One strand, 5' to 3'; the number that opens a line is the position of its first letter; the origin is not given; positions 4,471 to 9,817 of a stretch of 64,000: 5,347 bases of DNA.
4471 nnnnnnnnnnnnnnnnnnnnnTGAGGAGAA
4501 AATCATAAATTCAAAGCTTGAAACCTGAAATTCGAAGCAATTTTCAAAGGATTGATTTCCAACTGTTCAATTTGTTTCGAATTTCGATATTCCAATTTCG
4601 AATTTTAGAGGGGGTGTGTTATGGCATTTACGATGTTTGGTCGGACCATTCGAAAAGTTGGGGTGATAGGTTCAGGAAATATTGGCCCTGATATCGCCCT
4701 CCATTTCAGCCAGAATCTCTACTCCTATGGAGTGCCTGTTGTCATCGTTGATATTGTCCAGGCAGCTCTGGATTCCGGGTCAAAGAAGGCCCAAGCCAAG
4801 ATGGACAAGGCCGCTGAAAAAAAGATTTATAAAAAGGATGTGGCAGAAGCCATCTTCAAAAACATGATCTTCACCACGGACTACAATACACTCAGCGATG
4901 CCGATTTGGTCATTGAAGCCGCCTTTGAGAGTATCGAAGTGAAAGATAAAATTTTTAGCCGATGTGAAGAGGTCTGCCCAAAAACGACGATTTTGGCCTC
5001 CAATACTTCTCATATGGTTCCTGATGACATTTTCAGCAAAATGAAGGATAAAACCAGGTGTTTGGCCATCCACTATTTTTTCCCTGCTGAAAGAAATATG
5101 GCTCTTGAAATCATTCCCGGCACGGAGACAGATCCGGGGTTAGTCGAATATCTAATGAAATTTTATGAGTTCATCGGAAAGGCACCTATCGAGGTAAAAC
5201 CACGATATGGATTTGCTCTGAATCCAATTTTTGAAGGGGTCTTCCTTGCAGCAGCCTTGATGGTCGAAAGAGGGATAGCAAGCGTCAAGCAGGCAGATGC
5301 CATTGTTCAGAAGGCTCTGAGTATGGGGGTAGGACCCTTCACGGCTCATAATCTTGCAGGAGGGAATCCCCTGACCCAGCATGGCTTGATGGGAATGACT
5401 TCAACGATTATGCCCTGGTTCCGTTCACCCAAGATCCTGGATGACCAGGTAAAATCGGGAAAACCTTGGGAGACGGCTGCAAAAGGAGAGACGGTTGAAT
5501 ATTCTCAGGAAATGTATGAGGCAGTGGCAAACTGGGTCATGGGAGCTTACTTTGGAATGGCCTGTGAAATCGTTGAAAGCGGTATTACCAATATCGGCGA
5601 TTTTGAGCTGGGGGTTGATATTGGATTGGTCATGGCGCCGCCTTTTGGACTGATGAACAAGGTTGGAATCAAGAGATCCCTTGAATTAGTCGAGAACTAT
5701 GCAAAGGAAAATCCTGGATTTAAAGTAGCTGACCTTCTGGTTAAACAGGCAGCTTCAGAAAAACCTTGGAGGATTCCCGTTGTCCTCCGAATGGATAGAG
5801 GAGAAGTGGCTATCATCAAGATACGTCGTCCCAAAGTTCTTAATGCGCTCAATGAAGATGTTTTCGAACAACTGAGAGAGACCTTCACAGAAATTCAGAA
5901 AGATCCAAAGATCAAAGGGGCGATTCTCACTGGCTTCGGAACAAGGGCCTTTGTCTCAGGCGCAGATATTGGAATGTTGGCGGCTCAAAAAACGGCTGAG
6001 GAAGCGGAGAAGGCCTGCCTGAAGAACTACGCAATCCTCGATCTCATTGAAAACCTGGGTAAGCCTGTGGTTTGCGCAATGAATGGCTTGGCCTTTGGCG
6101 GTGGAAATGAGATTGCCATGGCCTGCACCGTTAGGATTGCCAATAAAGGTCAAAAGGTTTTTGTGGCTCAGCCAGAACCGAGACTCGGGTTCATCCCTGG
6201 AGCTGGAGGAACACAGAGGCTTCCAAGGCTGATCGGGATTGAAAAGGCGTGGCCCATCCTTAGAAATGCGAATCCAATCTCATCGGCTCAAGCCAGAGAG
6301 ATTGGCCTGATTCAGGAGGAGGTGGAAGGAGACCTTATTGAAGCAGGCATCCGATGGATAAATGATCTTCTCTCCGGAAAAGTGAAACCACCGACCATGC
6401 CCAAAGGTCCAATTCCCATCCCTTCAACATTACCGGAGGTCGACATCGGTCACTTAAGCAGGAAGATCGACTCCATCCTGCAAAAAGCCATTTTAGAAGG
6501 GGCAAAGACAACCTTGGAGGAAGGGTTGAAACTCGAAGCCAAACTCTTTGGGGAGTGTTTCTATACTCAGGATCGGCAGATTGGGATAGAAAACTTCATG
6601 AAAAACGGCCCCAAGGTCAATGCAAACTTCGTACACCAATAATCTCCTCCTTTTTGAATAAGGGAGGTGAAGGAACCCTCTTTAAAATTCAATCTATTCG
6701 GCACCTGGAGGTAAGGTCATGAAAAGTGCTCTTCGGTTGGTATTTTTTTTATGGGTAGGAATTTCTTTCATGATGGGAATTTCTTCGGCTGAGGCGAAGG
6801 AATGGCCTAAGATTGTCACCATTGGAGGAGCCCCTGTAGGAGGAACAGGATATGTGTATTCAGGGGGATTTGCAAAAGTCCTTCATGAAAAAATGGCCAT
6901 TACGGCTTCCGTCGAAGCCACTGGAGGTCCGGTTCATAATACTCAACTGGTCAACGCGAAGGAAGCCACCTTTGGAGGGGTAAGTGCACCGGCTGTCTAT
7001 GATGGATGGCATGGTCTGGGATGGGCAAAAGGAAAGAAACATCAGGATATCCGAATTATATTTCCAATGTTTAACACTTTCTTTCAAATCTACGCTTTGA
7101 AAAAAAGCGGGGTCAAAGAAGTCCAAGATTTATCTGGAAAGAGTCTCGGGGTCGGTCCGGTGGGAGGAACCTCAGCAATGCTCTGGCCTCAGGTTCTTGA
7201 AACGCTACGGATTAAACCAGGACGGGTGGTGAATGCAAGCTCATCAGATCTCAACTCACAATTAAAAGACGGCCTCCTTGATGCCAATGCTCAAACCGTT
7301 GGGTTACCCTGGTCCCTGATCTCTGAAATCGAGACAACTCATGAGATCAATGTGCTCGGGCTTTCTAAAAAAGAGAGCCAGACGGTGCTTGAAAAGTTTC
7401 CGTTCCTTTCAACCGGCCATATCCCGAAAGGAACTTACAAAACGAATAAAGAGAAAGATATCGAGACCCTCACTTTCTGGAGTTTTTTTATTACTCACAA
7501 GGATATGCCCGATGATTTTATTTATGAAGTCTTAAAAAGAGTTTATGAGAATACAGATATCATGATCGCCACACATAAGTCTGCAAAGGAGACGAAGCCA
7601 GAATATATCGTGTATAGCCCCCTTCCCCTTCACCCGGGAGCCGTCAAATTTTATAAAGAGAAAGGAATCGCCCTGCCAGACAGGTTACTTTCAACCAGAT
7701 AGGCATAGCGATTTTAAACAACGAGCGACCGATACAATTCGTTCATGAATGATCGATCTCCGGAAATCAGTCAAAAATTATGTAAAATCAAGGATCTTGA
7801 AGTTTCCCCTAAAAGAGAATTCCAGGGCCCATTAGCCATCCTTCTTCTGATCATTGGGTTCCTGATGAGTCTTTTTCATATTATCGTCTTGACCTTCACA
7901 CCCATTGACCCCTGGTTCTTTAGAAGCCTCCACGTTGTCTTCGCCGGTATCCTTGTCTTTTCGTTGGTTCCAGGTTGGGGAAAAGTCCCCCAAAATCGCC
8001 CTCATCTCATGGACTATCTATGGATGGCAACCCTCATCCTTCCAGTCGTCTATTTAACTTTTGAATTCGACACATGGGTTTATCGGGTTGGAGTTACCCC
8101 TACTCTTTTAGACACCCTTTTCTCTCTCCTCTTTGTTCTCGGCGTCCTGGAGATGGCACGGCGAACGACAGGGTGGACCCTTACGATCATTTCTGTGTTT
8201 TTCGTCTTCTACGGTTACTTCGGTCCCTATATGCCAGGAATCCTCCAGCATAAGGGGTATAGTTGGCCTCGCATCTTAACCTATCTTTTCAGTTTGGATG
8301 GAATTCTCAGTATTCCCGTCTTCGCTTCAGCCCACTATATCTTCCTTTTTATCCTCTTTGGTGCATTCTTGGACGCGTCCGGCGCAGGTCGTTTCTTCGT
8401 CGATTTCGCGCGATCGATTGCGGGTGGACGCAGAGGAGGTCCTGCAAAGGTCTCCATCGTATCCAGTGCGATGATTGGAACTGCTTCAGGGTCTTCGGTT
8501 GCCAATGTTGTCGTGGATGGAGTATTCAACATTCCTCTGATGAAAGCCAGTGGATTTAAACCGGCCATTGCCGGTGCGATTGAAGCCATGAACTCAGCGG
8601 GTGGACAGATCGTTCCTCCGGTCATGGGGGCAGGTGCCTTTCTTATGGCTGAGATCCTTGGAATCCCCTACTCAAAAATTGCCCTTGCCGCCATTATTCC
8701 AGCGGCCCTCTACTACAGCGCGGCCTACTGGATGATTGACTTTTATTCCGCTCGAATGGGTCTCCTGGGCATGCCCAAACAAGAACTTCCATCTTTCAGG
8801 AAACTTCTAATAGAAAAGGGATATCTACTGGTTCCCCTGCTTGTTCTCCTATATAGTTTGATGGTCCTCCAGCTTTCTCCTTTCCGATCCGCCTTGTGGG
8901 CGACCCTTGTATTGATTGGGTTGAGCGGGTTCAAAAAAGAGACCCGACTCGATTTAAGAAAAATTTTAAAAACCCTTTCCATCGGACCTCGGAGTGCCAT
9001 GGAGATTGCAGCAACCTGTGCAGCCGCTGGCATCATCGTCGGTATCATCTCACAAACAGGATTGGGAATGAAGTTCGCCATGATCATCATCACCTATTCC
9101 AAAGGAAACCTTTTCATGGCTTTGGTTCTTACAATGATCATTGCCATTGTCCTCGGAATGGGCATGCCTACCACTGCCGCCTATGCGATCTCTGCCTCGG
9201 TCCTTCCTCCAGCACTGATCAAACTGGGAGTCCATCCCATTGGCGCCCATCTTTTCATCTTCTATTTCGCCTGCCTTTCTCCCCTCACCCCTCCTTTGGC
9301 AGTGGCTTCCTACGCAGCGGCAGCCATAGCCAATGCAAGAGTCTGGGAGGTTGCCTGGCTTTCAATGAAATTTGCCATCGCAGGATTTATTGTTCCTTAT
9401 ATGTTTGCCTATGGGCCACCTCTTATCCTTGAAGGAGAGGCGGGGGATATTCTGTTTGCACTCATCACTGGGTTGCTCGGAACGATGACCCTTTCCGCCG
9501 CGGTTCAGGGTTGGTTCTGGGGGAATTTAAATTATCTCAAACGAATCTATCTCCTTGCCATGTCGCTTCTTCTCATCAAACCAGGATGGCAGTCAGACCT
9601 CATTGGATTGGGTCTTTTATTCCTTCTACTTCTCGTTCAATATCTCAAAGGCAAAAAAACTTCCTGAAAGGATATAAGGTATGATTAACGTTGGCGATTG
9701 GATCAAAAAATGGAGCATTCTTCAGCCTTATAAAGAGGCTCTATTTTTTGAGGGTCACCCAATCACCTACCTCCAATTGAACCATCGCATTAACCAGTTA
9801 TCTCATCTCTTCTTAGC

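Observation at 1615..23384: Supra-operon (~22 kb) resembling the anaerobic indoleacetate (iaa) degradation cluster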

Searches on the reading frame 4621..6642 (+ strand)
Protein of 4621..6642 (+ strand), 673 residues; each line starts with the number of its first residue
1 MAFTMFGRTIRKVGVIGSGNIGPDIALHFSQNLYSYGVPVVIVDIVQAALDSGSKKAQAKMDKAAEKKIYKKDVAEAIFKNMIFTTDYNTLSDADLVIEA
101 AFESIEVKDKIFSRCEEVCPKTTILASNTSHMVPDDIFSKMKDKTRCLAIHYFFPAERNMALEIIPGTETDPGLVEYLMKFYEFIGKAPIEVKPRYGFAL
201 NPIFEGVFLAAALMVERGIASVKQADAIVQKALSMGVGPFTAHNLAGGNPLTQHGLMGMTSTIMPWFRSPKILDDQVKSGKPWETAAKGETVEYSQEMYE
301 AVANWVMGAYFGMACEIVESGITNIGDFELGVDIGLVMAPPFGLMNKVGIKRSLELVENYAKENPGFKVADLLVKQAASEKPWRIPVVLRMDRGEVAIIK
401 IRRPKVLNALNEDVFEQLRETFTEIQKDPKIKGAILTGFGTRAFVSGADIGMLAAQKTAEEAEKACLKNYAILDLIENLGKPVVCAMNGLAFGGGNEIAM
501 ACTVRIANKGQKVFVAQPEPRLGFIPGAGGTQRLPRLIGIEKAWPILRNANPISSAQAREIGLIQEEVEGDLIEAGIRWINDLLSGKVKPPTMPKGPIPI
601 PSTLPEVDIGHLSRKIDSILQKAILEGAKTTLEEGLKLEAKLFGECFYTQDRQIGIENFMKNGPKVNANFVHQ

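Call 3: search_protein_families(library=pfam, proteins=[window:4621-6642:+])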
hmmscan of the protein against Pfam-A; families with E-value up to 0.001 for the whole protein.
window:4621-6642:+ (673 aa): 4 families
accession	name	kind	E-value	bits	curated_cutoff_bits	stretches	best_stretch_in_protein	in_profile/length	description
PF02737.24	3HCDH_N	-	4.2e-47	160.8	22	1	12-193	1-178/180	3-hydroxyacyl-CoA dehydrogenase, NAD binding domain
PF00378.25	ECH_1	-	2.7e-44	151.8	27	1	395-580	5-187/251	Enoyl-CoA hydratase/isomerase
PF16113.10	ECH_2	-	9.4e-31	108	27.2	1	397-539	2-144/335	Enoyl-CoA hydratase/isomerase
PF00725.27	3HCDH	-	1.6e-09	38.6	22.1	1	197-283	1-87/97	3-hydroxyacyl-CoA dehydrogenase, C-terminal domain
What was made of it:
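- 4621..6642 (+): bifunctional 3-hydroxyacyl-CoA dehydrogenase (N-terminal) / enoyl-CoA hydratase (C-terminal), 673 aa. Pfam 3HCDH_N, 3HCDH, ECH_1 (call 3).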

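Call 6: search_protein_families(library=ncbifam, proteins=[window:4621-6642:+])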
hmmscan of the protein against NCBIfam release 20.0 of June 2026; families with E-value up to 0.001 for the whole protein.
window:4621-6642:+ (673 aa): 85 families (the best 25 are shown)
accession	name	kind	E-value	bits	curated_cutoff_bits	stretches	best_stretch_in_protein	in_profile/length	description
NF008363.0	PRK11154.1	equivalog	1.3e-74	251.7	869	2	389-571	9-192/708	fatty acid oxidation complex subunit alpha FadJ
TIGR02441.1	fa_ox_alpha_mit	equivalog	7.4e-68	229.3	964.65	2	393-569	20-197/737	fatty acid oxidation complex subunit alpha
TIGR02440.1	FadJ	equivalog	1.4e-67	228.6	968.45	2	390-571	5-187/699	fatty acid oxidation complex subunit alpha FadJ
NF008727.0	PRK11730.1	equivalog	2.5e-66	224.4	870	2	392-588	13-209/717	fatty acid oxidation complex subunit alpha FadB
NF004475.0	PRK05809.1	subfamily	3.8e-53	180.6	394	1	392-577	10-193/260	short-chain-enoyl-CoA hydratase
TIGR02437.1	FadB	equivalog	2e-51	175.2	933.55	2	395-587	16-208/714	fatty acid oxidation complex subunit alpha FadB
NF005803.0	PRK07658.1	equivalog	5.8e-45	153.7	313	1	394-569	10-181/257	enoyl-CoA hydratase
NF005802.0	PRK07657.1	equivalog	9.5e-45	153.1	363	1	390-573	8-188/260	enoyl-CoA hydratase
NF006007.0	PRK08138.1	subfamily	1.8e-43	148.8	355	1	387-570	9-186/261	enoyl-CoA hydratase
NF006124.0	PRK08268.1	subfamily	2.8e-43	148.6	508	1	8-247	5-240/507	3-hydroxyacyl-CoA dehydrogenase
NF004517.0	PRK05862.1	equivalog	5.2e-43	147.4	396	1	388-571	6-183/257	enoyl-CoA hydratase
NF004634.0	PRK05980.1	equivalog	9.9e-43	146.4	375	1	388-575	5-194/263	crotonase/enoyl-CoA hydratase family protein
NF004474.0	PRK05808.1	subfamily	1e-40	139.8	408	1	9-249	2-238/283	3-hydroxybutyryl-CoA dehydrogenase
NF051848.1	EnCoAHydtEchA19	equivalog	7e-38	130.6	400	1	392-570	6-183/258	enoyl-CoA hydratase EchA19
NF004699.0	PRK06035.1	equivalog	2.3e-37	128.7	500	1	9-279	2-271/294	3-hydroxyacyl-CoA dehydrogenase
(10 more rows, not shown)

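Call 74: search_solved_structures(query=window:4621-6642:+, show_alignments=0, max_evalue=1e-25)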
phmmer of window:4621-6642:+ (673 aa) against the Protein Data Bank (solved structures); distinct sequences matched with E-value up to 1e-25: 45.
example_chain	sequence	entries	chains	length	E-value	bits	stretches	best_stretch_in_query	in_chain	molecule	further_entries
6ium_B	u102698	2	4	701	1.3e-55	192.4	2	395-583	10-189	Enoyl-CoA hydratase/Delta(3)-cis-delta(2)-trans-enoyl-CoA isomerase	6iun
2wtb_A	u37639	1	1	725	9.4e-55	189.5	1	389-590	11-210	FATTY ACID MULTIFUNCTIONAL PROTEIN (ATMFP2)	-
5zqz_A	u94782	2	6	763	5.5e-53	183.7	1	393-569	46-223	Trifunctional enzyme subunit alpha, mitochondrial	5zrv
6dv2_G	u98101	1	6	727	6.8e-53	183.4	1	393-569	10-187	Trifunctional enzyme subunit alpha, mitochondrial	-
6ysv_A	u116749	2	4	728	1.6e-52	182.2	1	389-579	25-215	Fatty acid oxidation complex subunit alpha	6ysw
8bnu_C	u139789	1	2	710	2.1e-52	181.8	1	390-579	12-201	Fatty acid oxidation complex subunit alpha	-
8bnr_C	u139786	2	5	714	2.2e-52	181.7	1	390-579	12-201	Fatty acid oxidation complex subunit alpha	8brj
28jj_A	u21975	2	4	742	5.8e-49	170.4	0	395-606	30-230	Peroxisomal bifunctional enzyme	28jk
2x58_A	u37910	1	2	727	6.5e-49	170.3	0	395-606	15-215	PEROXISOMAL BIFUNCTIONAL ENZYME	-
3zw8_A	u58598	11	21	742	6.5e-49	170.3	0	395-606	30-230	PEROXISOMAL BIFUNCTIONAL ENZYME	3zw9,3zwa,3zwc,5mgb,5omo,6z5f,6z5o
3zwb_A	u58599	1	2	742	4.3e-48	167.5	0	7-248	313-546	PEROXISOMAL BIFUNCTIONAL ENZYME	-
4b3h_A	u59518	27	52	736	3.5e-42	148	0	407-585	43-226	FATTY ACID BETA-OXIDATION COMPLEX ALPHA-CHAIN FADB | 3-hydroxyacyl-CoA dehydrogenase | Probable fatty oxidation protein FadB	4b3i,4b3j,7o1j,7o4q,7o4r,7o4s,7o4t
7o1i_A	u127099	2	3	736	2.4e-41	145.3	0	8-225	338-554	3-hydroxyacyl-CoA dehydrogenase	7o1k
7o1l_A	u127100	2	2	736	1.1e-40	143.1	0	407-585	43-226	3-hydroxyacyl-CoA dehydrogenase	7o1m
5z7r_A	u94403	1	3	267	3.2e-40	141.5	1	391-575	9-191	Short-chain-enoyl-CoA hydratase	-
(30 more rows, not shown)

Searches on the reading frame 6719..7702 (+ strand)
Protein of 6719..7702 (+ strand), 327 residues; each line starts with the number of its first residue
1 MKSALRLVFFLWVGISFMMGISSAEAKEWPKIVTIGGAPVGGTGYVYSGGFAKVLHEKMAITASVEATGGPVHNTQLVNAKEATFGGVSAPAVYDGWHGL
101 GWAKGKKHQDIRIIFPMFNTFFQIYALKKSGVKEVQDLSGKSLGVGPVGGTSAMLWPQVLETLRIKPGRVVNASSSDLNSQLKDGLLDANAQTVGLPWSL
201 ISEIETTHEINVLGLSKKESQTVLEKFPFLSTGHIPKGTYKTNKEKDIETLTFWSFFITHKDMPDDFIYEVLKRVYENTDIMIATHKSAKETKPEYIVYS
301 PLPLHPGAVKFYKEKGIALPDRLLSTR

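Call 3: search_protein_families(library=pfam, proteins=[window:6719-7702:+])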
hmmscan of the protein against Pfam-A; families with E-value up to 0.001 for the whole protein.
window:6719-7702:+ (327 aa): 2 families
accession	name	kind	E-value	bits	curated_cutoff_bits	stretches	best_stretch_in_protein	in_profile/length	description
PF16868.10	NMT1_3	-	2e-69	234.9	27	1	35-316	1-289/289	NMT1-like family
PF09084.16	NMT1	-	5.9e-05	23.5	20.5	1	67-190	27-144/216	NMT1/THI5 like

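Call 6: search_protein_families(library=ncbifam, proteins=[window:6719-7702:+])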
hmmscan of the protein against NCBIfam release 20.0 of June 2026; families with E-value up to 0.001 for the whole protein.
window:6719-7702:+ (327 aa): 1 family
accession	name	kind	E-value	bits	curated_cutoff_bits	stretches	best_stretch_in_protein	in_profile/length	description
TIGR02122.1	TRAP_TAXI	subfamily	1.4e-65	221.3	84.35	1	1-316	1-320/320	TAXI family TRAP transporter solute-binding subunit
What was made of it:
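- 6719..7702 (+): TAXI-family TRAP solute-binding protein (327 aa). TIGR02122 221 bits, above its cut-off of 84 (call 6).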

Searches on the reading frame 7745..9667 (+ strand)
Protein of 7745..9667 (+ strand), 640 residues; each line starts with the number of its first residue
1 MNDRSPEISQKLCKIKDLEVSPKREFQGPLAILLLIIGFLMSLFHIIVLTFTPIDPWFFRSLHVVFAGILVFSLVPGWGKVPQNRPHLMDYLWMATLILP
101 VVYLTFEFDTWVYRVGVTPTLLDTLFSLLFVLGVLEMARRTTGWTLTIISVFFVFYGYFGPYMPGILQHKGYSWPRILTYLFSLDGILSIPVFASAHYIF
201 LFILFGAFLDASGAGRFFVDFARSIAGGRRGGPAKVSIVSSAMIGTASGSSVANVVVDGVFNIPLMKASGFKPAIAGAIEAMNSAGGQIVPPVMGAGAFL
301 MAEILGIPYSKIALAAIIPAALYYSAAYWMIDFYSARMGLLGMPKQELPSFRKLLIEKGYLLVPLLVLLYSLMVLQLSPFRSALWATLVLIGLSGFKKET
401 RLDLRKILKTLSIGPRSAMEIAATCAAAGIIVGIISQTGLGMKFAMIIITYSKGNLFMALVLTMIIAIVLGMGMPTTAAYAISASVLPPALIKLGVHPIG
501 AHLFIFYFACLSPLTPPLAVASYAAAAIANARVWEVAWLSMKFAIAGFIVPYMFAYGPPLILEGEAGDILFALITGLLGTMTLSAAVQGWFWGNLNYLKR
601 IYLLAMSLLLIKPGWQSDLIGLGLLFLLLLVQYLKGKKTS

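Call 3: search_protein_families(library=pfam, proteins=[window:7745-9667:+])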
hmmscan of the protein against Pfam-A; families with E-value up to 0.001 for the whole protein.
window:7745-9667:+ (640 aa): 2 families
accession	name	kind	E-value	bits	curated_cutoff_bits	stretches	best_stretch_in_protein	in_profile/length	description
PF06808.19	DctM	-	5.2e-83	279.6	23.8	1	130-550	2-403/413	Tripartite ATP-independent periplasmic transporter, DctM component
PF11874.13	DUF3394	-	5.8e-05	23.3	28.2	1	571-620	3-52/181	Domain of unknown function (DUF3394)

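Call 6: search_protein_families(library=ncbifam, proteins=[window:7745-9667:+])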
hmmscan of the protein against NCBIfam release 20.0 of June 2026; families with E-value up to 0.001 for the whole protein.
window:7745-9667:+ (640 aa): 3 families
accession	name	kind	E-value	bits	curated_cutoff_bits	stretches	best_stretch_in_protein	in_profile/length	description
TIGR02123.1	TRAP_fused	subfamily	4.9e-192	639.9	320.65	1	32-636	3-612/615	TRAP transporter fused permease subunit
TIGR00786.1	dctM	subfamily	1e-22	80.5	268.45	1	201-561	45-401/405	TRAP transporter large permease subunit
NF011634.1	PRK15060.1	equivalog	4.4e-05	22.7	800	1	198-561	58-417/425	2,3-diketo-L-gulonate TRAP transporter large permease YiaN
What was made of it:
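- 7745..9667 (+): TAXI-TRAP fused permease (640 aa). TIGR02123 640 bits, above its cut-off of 321 (call 6).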
